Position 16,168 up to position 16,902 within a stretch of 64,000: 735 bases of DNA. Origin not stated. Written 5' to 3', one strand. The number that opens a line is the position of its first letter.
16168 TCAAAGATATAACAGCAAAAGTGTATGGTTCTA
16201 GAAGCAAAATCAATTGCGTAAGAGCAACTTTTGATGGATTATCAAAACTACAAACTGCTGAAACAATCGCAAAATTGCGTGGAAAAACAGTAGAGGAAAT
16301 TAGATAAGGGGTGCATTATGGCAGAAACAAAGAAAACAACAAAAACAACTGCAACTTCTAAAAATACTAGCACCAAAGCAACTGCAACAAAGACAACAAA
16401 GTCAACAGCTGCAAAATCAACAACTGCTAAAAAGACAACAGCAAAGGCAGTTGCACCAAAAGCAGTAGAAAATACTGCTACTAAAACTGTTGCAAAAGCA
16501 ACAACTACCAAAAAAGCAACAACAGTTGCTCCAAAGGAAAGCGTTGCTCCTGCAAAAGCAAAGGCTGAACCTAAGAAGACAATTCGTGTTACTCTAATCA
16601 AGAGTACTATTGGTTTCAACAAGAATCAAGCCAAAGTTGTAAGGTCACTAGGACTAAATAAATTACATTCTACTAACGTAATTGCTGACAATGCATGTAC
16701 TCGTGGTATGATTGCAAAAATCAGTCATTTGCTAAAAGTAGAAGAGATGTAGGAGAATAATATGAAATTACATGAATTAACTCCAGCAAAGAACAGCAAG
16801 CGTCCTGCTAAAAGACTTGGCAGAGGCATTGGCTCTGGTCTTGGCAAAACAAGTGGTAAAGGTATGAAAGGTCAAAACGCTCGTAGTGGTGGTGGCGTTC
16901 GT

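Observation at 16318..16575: uL30 is fused to an approximately 86-aa K/T/A-rich N-terminal extension longer than the protein itself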

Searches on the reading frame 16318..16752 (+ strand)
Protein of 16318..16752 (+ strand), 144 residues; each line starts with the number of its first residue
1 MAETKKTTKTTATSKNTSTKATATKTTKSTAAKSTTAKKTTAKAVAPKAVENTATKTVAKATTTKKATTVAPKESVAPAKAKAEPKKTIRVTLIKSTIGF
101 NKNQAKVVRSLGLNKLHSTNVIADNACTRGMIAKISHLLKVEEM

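Call 3: search_protein_families(library=pfam, proteins=[window:16318-16752:+], max_evalue=0.01)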
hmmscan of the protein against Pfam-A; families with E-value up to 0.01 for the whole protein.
window:16318-16752:+ (144 aa): 1 family
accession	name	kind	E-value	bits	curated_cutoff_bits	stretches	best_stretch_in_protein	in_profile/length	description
PF00327.25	Ribosomal_L30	-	1.9e-16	60.1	23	1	89-138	1-50/51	Ribosomal protein L30p/L7e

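Call 4: search_protein_families(library=ncbifam, proteins=[window:16318-16752:+], max_evalue=0.01)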
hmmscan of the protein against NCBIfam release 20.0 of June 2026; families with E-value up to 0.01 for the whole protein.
window:16318-16752:+ (144 aa): 1 family
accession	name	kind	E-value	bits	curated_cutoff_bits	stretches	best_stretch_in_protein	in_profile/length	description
TIGR01308.1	rpmD_bact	equivalog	1.9e-18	65.9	44.65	1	89-143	1-55/55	50S ribosomal protein L30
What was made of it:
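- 16582..16752 (+): Canonical uL30 globular domain (residues 89-144) plus stop codon. ATT 16582 is the codon that corresponds to the truncated start call seen in an NCBI record for a relative. Pfam PF00327 and TIGR01308 (calls 3, 4).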

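Call 5: find_homologous_proteins(query=window:16318-16749:+)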
Query window:16318-16749:+ (144 aa): 178 proteins with E <= 0.001 among 1622 candidates; the best 120 are listed.
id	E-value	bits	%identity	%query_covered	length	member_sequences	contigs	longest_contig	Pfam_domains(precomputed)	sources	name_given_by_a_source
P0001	5.2e-70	251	99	100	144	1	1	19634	PF00327.26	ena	-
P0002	6.6e-21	93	44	88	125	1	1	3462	PF00327.26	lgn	-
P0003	3.9e-19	87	63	39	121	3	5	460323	PF00327.26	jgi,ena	-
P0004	4.4e-19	87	56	49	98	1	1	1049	PF00327.26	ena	-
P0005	6.1e-19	87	59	39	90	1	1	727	PF00327.26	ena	-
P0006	7.1e-19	86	62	47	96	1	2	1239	PF00327.26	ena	-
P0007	3.1e-18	84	51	64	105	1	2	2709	PF00327.26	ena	-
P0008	3.1e-18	84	58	47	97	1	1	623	PF00327.26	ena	-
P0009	4.4e-18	84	60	47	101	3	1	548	PF00327.26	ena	-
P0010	1.3e-17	82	42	100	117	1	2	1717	PF00327.26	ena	-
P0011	2.0e-17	82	46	94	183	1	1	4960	PF00327.26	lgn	-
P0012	1.2e-16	79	57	47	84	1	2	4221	PF00327.26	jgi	-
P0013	1.2e-16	79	55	39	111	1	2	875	PF00327.26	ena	-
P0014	1.3e-16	79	59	39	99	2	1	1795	PF00327.26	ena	-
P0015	3.0e-16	78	61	39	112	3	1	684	PF00327.26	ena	-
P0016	6.2e-16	77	57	44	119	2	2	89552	PF00327.26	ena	-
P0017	7.2e-16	77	61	46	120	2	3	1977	PF00327.26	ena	-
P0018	9.3e-16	76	49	51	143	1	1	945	PF00327.26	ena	-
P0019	9.7e-16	76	62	42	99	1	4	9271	PF00327.26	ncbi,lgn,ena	-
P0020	1.1e-15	76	50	39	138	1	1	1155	PF00327.26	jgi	jgi:large subunit ribosomal protein L30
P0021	1.5e-15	76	50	39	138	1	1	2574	PF00327.26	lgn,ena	-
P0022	1.5e-15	76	49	51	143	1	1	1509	PF00327.26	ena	-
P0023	1.9e-15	75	61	42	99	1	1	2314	PF00327.26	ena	-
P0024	2.2e-15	75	48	100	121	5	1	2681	PF00327.26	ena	-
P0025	2.4e-15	75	57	39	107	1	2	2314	PF00327.26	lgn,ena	-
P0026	3.1e-15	75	59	41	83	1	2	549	PF00327.26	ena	-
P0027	4.4e-15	74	61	42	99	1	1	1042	PF00327.26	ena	-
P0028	4.5e-15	74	61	46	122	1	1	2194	PF00327.26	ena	-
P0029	5.1e-15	74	50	39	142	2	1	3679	PF00327.26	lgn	-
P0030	5.4e-15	74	57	39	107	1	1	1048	PF00327.26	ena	-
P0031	8.0e-15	73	59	39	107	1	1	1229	PF00327.26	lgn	-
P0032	8.3e-15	73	40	67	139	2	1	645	PF00327.26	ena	-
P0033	8.8e-15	73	49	51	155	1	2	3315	PF00327.26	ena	-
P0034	9.2e-15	73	49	51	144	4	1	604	PF00327.26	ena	-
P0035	9.2e-15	73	40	67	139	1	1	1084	PF00327.26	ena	-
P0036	9.5e-15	73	50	51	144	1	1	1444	PF00327.26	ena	-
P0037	1.0e-14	73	43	67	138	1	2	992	PF00327.26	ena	-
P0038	2.1e-14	72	43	67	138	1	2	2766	PF00327.26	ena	-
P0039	2.5e-14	72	49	51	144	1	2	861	PF00327.26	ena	-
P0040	3.3e-14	71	44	80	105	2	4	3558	PF00327.26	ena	-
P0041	3.6e-14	71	50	39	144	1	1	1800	PF00327.26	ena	-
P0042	4.1e-14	71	50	38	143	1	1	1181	PF00327.26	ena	-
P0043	4.6e-14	71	49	51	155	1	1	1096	PF00327.26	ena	-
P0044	4.8e-14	71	49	51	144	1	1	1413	PF00327.26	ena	-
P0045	5.4e-14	71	58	44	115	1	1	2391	PF00327.26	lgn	-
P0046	5.5e-14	71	53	66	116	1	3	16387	PF00327.26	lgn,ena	-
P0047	5.5e-14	71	41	100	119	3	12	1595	PF00327.26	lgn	-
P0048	5.6e-14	71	47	51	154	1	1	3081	PF00327.26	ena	-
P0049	6.4e-14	70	50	39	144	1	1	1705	PF00327.26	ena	-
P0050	6.9e-14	70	42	93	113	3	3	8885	PF00327.26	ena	-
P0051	8.2e-14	70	39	100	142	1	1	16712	PF00327.26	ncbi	-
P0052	1.0e-13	70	49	51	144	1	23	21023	PF00327.26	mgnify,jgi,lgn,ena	mgnify:CR=1 FL=1|jgi:large subunit ribosomal protein L30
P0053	1.1e-13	70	62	40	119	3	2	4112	PF00327.26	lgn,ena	-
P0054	1.2e-13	70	47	51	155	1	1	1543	PF00327.26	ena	-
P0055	1.3e-13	69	48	46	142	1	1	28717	PF00327.26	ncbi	-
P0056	1.4e-13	69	49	51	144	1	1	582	PF00327.26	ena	-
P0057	1.4e-13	69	49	51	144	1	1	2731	PF00327.26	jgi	jgi:large subunit ribosomal protein L30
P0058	1.8e-13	69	55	47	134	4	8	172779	PF00327.26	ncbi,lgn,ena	-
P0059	1.9e-13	69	49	51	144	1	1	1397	PF00327.26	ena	-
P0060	2.0e-13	69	50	38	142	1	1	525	PF00327.26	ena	-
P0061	2.3e-13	69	47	51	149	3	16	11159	PF00327.26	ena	-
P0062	2.5e-13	69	49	51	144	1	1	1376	PF00327.26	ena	-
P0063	3.3e-13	68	49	51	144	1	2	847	PF00327.26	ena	-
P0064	3.6e-13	68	49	51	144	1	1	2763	PF00327.26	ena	-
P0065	3.8e-13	68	46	38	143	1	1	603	PF00327.26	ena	-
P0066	4.0e-13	68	49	50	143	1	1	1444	PF00327.26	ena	-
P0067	4.4e-13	68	39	78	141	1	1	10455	PF00327.26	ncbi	-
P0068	4.6e-13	68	52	39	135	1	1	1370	PF00327.26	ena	-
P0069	5.0e-13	68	42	83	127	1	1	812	PF00327.26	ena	-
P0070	5.3e-13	68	49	51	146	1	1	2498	PF00327.26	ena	-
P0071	6.9e-13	67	48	51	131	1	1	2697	PF00327.26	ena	-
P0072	1.1e-12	67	44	38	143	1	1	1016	PF00327.26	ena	-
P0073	1.4e-12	66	39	59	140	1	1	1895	PF00327.26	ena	-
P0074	2.1e-12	66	50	38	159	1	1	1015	PF00327.26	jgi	jgi:ribosomal protein L30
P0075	2.6e-12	65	49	51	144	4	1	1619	PF00327.26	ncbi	-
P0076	3.8e-12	65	52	38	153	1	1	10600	PF00327.26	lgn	-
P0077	4.4e-12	65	49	51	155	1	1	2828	PF00327.26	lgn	-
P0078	6.1e-12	64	36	76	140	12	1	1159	PF00327.26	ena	-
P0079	6.6e-12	64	46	47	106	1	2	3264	PF00327.26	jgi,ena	-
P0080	6.9e-12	64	51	48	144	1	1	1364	PF00327.26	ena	-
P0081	7.4e-12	64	61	38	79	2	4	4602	PF00327.26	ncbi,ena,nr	ncbi:MAG: 50S ribosomal protein L30 [Clostridia bacterium]|nr:50S ribosomal protein L30 [Clostridia 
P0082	8.4e-12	64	47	50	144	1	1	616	PF00327.26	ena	-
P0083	1.1e-11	63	48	47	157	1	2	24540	PF00327.26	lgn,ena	-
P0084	1.2e-11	63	45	54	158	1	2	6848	PF00327.26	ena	-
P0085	1.3e-11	63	55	47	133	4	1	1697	PF00327.26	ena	-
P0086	1.5e-11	63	48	38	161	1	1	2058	PF00327.26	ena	-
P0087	1.6e-11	63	46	41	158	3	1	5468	PF00327.26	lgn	-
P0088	2.7e-11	62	59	38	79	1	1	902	PF00327.26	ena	-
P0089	2.9e-11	62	46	38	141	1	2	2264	PF00327.26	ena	-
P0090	3.5e-11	62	49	48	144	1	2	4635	PF00327.26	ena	-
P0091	4.1e-11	61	41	100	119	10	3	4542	PF00327.26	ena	-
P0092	4.2e-11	61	50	38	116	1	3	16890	PF00327.26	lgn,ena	-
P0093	4.3e-11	61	49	51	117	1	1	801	PF00327.26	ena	-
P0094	7.6e-11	61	49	48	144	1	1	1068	PF00327.26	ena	-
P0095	9.1e-11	60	49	51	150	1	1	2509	PF00327.26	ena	-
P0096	9.4e-11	60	47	51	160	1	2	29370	PF00327.26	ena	-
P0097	1.2e-10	60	45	100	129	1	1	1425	PF00327.26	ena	-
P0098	1.4e-10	60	45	54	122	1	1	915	PF00327.26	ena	-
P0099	1.4e-10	60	49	51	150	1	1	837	PF00327.26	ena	-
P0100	1.4e-10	60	47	46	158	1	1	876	PF00327.26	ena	-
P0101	1.6e-10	60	49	48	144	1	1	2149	PF00327.26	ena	-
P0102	1.7e-10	59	49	51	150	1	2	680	PF00327.26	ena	-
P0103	1.8e-10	59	48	51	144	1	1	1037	PF00327.26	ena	-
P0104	2.1e-10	59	44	46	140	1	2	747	PF00327.26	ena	-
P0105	2.9e-10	59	49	51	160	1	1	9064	PF00327.26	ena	-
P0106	3.5e-10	58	44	100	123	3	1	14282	PF00327.26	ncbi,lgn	-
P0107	3.9e-10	58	47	51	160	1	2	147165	PF00327.26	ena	-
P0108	4.1e-10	58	47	50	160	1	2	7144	PF00327.26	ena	-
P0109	4.1e-10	58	49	51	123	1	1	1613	PF00327.26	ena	-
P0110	4.9e-10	58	49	48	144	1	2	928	PF00327.26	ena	-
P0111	5.1e-10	58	47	40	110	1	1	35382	PF00327.26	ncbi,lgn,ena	-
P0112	6.1e-10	58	39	75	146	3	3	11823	PF00327.26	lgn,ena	-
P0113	7.1e-10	57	47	50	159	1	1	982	PF00327.26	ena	-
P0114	1.2e-9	57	43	55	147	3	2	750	PF00327.26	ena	-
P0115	1.7e-9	56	40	76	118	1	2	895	PF00327.26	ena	-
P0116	1.7e-9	56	45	58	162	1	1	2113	PF00327.26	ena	-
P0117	2.4e-9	56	48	40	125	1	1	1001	PF00327.26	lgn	-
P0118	5.1e-9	55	42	73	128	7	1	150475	PF00327.26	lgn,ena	-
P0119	7.2e-9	54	50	38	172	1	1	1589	PF00327.26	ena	-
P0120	8.9e-9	54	41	46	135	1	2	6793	PF00327.26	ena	-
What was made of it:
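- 178 homologues (call 5).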

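Call 10: list_cluster_members(proteins=[P0019, P0051, P0055, P0058, P0067, P0075, P0081, P0106, P0111, P0001])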
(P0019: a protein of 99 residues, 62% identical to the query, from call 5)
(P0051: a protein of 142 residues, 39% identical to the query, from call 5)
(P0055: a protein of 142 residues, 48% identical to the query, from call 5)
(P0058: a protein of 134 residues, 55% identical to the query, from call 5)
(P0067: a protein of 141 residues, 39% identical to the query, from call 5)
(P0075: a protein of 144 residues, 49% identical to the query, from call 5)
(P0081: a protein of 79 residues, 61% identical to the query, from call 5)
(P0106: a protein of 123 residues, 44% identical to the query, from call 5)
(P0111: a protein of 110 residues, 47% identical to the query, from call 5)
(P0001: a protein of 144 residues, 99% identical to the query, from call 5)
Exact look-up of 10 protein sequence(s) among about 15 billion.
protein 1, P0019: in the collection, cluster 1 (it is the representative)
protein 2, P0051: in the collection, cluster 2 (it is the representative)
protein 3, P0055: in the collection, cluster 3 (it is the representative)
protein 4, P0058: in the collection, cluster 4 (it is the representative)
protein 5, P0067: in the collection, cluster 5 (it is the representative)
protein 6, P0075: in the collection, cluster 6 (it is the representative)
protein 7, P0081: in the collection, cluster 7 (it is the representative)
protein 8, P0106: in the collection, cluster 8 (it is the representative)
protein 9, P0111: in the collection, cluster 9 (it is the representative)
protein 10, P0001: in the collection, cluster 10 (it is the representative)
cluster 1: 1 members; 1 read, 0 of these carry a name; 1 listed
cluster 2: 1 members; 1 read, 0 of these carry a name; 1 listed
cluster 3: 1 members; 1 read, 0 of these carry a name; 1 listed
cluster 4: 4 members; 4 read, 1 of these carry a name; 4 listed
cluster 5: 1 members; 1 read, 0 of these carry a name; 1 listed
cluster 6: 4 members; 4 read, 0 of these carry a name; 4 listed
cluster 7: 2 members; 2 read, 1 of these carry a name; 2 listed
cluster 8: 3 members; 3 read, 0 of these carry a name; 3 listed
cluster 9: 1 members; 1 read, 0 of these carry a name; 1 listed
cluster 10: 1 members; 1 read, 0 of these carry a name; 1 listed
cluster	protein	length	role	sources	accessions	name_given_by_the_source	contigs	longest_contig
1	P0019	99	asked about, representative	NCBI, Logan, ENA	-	-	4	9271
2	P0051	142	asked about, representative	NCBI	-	-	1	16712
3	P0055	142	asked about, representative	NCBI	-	-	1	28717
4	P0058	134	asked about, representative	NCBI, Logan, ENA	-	-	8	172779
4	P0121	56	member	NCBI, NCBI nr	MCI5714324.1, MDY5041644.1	MAG: 50S ribosomal protein L30 [Firmicutes bacterium] | 50S ribosomal protein L30 [Bacillota bacterium]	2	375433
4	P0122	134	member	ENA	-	-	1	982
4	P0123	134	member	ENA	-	-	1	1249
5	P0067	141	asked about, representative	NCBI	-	-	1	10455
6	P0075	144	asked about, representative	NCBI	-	-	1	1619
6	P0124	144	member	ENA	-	-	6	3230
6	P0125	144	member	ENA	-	-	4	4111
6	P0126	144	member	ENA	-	-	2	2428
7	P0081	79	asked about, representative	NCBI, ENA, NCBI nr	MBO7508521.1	MAG: 50S ribosomal protein L30 [Clostridia bacterium] | 50S ribosomal protein L30 [Clostridia bacterium]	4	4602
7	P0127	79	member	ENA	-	-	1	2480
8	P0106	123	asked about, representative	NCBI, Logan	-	-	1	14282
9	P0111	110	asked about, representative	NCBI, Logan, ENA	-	-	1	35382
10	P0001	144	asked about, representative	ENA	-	-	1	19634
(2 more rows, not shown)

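Call 12: find_encoding_contigs(protein=P0058, flank=6000, max_places=3)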
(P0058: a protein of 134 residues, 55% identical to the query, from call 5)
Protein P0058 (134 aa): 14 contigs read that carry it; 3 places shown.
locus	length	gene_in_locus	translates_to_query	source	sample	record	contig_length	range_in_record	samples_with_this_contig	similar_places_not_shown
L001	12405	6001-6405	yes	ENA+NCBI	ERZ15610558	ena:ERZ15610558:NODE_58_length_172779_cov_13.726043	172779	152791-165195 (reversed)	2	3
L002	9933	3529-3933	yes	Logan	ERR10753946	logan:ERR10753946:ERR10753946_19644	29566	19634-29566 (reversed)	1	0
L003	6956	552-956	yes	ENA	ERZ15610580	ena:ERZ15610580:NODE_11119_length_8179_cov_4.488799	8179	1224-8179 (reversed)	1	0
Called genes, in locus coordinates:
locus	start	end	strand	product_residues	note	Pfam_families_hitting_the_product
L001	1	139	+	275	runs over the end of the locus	PF00181:Ribosomal_L2_N, PF03947:Ribosomal_L2_C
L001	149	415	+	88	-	PF00203:Ribosomal_S19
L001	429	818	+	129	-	PF00237:Ribosomal_L22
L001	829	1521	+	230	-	PF07650:KH_2, PF05316:VAR1 (faint), PF00189:Ribosomal_S3_C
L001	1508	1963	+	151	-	PF00252:Ribosomal_L16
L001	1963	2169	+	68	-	PF00831:Ribosomal_L29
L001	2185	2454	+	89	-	PF00366:Ribosomal_S17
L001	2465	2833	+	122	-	PF00238:Ribosomal_L14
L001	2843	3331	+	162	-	PF00467:KOW, PF17136:ribosomal_L24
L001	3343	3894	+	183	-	PF00281:Ribosomal_L5, PF00673:Ribosomal_L5_C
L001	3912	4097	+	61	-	PF00253:Ribosomal_S14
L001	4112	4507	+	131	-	PF00410:Ribosomal_S8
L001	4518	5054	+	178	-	PF00347:Ribosomal_L6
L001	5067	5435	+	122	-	PF00861:Ribosomal_L18p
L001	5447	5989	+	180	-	PF00333:Ribosomal_S5, PF03719:Ribosomal_S5_C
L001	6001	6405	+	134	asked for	PF00327:Ribosomal_L30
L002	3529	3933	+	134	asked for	PF00327:Ribosomal_L30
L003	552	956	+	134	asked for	PF00327:Ribosomal_L30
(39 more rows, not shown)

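Call 14: find_related_loci(query=A1, collection=genome_contigs, flank=4000)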
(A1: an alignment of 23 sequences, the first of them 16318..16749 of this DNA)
Query A1 (144 aa) in genome_contigs; peptide patterns used: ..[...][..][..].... (x = any residue, [..] = any of these).
600 stretches matched a pattern (row limit reached: there are more); 591 encode a relative of the query (tblastn E <= 1e-3); the best 80 are kept; 80 distinct loci.
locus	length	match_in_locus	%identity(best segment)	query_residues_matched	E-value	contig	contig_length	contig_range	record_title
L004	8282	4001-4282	56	39-144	8e-26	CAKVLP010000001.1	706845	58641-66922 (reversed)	MAG: uncultured Clostridia bacterium isolate REFINED_METABAT215_TOP10_CONTIGS_1500_ASSEMBLY_K77_MERGED__Hadza_MoBio_hadz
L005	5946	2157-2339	69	84-144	1e-25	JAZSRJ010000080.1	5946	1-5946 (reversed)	MAG: Clostridia bacterium isolate T1900044537_TS20190003.MAGScoT_cleanbin_000056 SGB_33_k141_2405895, whole genome shotg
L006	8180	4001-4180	70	85-144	1e-25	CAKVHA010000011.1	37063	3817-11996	MAG: uncultured Clostridia bacterium isolate REFINED_METABAT215_TOP10_CONTIGS_1500_ASSEMBLY_K77_MERGED__Hadza_MoBio_hadz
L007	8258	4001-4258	55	58-144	6e-25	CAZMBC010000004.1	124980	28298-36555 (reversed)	MAG TPA_asm: uncultured Christensenella sp. isolate binchicken_co370_262 genome assembly, contig: NODE_191_length_124980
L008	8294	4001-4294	47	26-144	4e-24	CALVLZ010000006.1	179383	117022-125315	MAG: uncultured Clostridia bacterium isolate E30__bin235 genome assembly, contig: E30__k127_7086299, whole genome shotgu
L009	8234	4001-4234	50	78-144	3e-23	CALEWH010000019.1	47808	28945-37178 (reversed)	MAG TPA_asm: uncultured Clostridia bacterium isolate ERR906885_bin.24_CONCOCT_v1.1_MAG genome assembly, contig: ERZ10243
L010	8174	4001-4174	62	87-144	1e-22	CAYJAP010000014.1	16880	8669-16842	MAG TPA_asm: uncultured Lachnospiraceae bacterium isolate ERP122455_co2_210 genome assembly, contig: NODE_685_length_168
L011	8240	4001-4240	46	51-144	1e-19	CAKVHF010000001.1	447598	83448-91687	MAG: uncultured Clostridia bacterium isolate REFINED_METABAT215_TOP10_CONTIGS_1500_ASSEMBLY_K77_MERGED__Hadza_MoBio_hadz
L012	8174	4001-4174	59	87-144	2e-19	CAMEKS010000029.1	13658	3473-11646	MAG: uncultured Clostridia bacterium isolate SRR15057924_bin.4_metaWRAP_v1.3_MAG genome assembly, contig: ERZ10407652.21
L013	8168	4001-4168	61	87-142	3e-19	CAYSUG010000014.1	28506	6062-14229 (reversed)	MAG TPA_asm: uncultured Christensenella sp. isolate SRP315200_co1_79 genome assembly, contig: NODE_2516_length_28506_cov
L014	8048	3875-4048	55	86-143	6e-19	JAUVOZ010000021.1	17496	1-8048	MAG: Anaerolineae bacterium isolate CSMAG_649 CSMAG_649_k141_1271544_length_17496_cov_13.9920, whole genome shotgun sequ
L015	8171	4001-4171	60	86-142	1e-18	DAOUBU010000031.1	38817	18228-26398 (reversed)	MAG TPA_asm: Anaerolineae bacterium isolate H71_748 k91_1543764, whole genome shotgun sequence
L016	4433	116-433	48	35-144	5e-18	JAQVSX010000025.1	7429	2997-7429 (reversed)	MAG: Clostridia bacterium isolate STF1_284 NODE_35483_length_7429_cov_3.571350_Sandtown_F1, whole genome shotgun sequenc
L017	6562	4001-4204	51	74-143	1e-17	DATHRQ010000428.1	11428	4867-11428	MAG TPA_asm: Anaerolineales bacterium isolate SMAG_U16029 k141_91786, whole genome shotgun sequence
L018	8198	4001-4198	50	79-144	1e-17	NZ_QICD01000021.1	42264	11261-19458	Paraeggerthella hongkongensis strain DSM 16106 DSM16106T_contig_021, whole genome shotgun sequence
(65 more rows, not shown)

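Call 19: find_encoding_contigs(protein=P0001, flank=10000, max_places=3)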
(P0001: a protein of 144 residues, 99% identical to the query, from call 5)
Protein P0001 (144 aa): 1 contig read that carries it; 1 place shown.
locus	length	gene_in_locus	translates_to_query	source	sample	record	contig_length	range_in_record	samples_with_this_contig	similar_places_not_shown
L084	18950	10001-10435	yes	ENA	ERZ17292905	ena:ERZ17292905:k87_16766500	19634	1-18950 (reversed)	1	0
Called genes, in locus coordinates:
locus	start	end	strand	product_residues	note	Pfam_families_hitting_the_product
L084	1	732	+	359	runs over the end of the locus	PF13421:Band_7_1, PF01145:Band_7 (weak), PF10571:UPF0547 (weak)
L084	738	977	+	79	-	PF08984:DUF1858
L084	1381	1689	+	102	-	PF00338:Ribosomal_S10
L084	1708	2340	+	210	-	PF00297:Ribosomal_L3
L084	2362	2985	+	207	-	PF00573:Ribosomal_L4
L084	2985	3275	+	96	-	PF00276:Ribosomal_L23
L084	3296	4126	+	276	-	PF00181:Ribosomal_L2_N, PF03947:Ribosomal_L2_C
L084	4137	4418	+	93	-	PF00203:Ribosomal_S19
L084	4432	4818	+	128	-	PF00237:Ribosomal_L22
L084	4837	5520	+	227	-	PF07650:KH_2, PF05316:VAR1 (weak), PF00189:Ribosomal_S3_C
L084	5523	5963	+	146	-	PF00252:Ribosomal_L16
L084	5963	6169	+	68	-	PF00831:Ribosomal_L29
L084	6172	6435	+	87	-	PF00366:Ribosomal_S17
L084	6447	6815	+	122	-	PF00238:Ribosomal_L14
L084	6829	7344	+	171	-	PF00467:KOW, PF17136:ribosomal_L24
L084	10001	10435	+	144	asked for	PF00327:Ribosomal_L30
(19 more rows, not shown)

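Call 20: find_encoding_contigs(protein=window:16318-16749:+, flank=3000, max_places=5)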
Protein window:16318-16749:+ (144 aa): 11 contigs read that carry it; 5 places shown.
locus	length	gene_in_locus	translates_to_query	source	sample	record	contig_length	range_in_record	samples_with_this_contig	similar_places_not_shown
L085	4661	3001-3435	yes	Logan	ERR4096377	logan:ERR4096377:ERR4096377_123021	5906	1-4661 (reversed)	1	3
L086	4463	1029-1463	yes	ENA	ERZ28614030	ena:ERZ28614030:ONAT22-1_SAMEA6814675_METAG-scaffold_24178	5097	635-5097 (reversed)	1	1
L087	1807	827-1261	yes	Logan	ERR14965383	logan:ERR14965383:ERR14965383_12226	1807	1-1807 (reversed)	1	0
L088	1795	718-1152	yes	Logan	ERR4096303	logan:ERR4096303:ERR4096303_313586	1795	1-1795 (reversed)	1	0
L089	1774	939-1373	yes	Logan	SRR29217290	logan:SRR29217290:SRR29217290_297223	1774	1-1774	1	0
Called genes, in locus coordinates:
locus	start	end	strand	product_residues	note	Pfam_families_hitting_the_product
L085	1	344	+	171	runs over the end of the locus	PF00467:KOW, PF17136:ribosomal_L24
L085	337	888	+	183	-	PF00281:Ribosomal_L5, PF00673:Ribosomal_L5_C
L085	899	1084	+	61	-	PF00253:Ribosomal_S14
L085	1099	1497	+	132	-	PF00410:Ribosomal_S8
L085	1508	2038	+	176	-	PF00347:Ribosomal_L6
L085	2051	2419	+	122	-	PF00861:Ribosomal_L18p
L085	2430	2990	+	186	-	PF00333:Ribosomal_S5, PF03719:Ribosomal_S5_C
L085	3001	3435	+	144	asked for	-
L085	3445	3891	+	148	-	PF00828:Ribosomal_L27A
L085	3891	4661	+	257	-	?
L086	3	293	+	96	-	?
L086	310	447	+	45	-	PF00861:Ribosomal_L18p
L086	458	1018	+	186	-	PF00333:Ribosomal_S5, PF03719:Ribosomal_S5_C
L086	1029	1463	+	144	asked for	-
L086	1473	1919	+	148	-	PF00828:Ribosomal_L27A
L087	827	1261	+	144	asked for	-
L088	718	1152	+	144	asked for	-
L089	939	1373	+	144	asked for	-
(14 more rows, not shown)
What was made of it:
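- Checked: The identical protein is on at least 11 contigs; the five shown come from five different samples in two collections (Logan, ENA) (call 20).
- Real DNA: the identical protein is on at least 11 contigs, and the five shown are from five different samples (call 20).
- Tried and rejected: Exact-sequence look-up found at least 11 contigs, and the five shown are from five samples (call 20).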
